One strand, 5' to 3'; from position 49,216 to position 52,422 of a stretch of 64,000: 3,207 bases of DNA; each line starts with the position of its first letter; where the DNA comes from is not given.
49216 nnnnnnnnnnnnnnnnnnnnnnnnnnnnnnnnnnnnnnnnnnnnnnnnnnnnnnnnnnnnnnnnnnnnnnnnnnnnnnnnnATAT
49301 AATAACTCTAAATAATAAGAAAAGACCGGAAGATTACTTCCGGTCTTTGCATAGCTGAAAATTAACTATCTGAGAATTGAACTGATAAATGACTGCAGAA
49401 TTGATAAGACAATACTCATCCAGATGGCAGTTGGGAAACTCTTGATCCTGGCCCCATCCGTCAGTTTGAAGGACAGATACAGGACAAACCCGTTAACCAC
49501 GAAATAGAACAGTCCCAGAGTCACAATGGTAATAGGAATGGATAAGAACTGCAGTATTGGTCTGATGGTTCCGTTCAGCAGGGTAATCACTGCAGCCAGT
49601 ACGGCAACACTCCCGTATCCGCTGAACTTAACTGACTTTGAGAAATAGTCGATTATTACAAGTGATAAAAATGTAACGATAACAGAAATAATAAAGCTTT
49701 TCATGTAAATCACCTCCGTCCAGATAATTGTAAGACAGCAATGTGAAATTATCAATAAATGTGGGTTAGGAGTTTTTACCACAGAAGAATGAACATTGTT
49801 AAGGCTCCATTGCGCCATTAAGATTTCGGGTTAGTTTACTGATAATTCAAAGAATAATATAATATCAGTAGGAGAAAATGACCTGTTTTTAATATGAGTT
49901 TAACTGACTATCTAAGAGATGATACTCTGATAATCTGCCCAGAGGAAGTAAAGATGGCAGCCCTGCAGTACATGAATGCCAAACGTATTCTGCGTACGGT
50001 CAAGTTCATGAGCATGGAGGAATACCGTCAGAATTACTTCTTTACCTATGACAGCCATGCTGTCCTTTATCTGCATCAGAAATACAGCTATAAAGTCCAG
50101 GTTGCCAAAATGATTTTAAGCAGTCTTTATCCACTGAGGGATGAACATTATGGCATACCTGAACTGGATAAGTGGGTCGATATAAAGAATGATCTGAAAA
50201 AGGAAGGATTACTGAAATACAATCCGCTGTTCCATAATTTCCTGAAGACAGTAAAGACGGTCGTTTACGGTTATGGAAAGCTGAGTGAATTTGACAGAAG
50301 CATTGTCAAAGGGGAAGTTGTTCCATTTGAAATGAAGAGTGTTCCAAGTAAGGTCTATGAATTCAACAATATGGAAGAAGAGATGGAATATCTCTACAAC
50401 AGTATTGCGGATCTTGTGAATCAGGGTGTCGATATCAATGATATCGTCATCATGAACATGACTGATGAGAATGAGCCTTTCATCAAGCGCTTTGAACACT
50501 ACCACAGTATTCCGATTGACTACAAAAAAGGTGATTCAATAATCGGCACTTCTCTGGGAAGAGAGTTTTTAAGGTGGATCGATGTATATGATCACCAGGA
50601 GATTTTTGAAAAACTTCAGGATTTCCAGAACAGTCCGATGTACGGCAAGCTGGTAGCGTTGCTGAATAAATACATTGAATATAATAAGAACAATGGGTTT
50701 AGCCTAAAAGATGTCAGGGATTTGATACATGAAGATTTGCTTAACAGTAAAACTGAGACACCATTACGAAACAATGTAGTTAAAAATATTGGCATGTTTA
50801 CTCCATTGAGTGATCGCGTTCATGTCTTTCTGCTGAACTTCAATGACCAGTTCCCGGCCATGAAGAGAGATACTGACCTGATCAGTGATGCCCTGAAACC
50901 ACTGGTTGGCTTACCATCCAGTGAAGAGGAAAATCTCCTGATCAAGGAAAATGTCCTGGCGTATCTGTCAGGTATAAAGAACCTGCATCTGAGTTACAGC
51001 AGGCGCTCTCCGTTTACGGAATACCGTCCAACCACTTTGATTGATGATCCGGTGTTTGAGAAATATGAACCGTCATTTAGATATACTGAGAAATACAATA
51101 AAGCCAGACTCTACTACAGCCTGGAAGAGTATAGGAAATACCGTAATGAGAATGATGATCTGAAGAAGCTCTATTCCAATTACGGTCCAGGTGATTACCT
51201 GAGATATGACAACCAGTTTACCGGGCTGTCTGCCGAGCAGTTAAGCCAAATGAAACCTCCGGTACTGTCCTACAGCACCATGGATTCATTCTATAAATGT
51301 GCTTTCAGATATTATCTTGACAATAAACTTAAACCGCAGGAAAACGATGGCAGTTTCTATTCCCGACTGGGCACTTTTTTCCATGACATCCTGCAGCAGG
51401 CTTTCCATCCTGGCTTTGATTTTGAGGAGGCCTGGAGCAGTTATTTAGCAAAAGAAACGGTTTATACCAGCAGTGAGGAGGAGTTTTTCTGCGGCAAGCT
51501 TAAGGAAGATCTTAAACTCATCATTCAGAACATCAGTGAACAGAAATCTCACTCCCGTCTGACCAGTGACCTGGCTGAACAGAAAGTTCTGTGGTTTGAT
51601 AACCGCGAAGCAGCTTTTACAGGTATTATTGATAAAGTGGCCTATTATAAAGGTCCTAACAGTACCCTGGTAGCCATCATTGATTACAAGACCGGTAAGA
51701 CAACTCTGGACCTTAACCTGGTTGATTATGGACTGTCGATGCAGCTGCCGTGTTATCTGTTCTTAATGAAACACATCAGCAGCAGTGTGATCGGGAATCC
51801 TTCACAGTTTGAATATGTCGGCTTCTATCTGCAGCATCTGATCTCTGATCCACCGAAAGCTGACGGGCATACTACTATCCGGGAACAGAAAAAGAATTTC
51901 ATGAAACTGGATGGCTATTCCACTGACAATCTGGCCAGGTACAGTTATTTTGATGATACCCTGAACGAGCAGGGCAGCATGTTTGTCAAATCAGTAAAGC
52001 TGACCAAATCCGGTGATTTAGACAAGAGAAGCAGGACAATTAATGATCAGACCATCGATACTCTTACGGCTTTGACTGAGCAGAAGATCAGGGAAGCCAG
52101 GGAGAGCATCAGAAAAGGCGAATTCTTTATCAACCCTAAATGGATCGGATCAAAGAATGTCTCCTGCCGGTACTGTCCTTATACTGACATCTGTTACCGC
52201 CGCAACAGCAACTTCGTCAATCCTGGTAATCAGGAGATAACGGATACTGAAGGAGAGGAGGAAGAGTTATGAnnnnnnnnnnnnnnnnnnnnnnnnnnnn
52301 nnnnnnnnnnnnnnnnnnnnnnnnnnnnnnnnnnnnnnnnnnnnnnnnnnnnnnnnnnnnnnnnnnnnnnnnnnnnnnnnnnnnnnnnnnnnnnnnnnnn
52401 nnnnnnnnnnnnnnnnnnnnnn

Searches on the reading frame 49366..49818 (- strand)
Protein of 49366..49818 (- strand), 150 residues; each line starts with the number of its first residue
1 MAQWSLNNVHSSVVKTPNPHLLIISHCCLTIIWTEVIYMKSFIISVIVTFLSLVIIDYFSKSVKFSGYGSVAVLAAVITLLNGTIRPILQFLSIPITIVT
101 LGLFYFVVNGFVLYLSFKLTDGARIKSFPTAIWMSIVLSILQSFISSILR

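Call 8: search_protein_families(library=pfam, proteins=[window:49366-49818:-], max_evalue=0.01)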
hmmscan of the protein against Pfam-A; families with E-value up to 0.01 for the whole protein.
window:49366-49818:- (150 aa): 1 family
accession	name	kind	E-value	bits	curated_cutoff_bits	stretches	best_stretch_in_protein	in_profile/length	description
PF04020.18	Phage_holin_4_2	-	1.1e-26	93.9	28.8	1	41-144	2-105/105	Mycobacterial 4 TMS phage holin, superfamily IV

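Call 33: search_protein_families(library=ncbifam, proteins=[window:49366-49818:-], max_evalue=0.1)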
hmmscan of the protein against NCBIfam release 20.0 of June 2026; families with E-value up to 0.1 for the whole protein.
window:49366-49818:- (150 aa): 1 family
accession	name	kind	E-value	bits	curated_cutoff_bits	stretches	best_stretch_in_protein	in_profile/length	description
NF047765.1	LIC_13387_fam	subfamily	0.049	13.3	33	1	4-53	76-125/131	LIC_13387 family protein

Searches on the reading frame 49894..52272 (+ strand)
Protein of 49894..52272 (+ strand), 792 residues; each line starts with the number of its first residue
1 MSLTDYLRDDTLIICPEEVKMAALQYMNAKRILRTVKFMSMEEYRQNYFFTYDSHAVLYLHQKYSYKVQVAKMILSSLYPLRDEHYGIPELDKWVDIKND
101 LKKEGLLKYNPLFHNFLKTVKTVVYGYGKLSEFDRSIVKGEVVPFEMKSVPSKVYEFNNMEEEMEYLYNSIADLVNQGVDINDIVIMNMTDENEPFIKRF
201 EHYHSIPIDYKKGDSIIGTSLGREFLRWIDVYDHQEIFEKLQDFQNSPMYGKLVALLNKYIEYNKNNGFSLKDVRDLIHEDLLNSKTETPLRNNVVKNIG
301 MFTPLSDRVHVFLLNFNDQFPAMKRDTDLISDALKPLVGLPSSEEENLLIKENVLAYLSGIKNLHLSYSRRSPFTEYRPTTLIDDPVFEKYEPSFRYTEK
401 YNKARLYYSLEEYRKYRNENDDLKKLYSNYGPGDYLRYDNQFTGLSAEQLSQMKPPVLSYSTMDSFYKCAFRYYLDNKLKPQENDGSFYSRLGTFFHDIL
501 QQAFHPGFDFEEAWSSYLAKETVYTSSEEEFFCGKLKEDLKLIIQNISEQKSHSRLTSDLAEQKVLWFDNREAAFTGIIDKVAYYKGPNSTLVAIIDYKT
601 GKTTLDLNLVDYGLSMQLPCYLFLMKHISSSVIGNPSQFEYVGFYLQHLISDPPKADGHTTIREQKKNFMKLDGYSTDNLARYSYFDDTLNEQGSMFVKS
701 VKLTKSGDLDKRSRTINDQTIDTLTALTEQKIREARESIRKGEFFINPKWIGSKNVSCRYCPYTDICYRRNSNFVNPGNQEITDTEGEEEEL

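Call 8: search_protein_families(library=pfam, proteins=[window:49894-52272:+], max_evalue=0.01)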
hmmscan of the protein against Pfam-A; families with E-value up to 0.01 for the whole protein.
window:49894-52272:+ (792 aa): 1 family
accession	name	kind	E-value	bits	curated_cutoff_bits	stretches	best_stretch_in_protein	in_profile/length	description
PF12705.13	PDDEXK_1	-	1.3e-25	91.2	22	1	458-767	2-246/247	PD-(D/E)XK nuclease superfamily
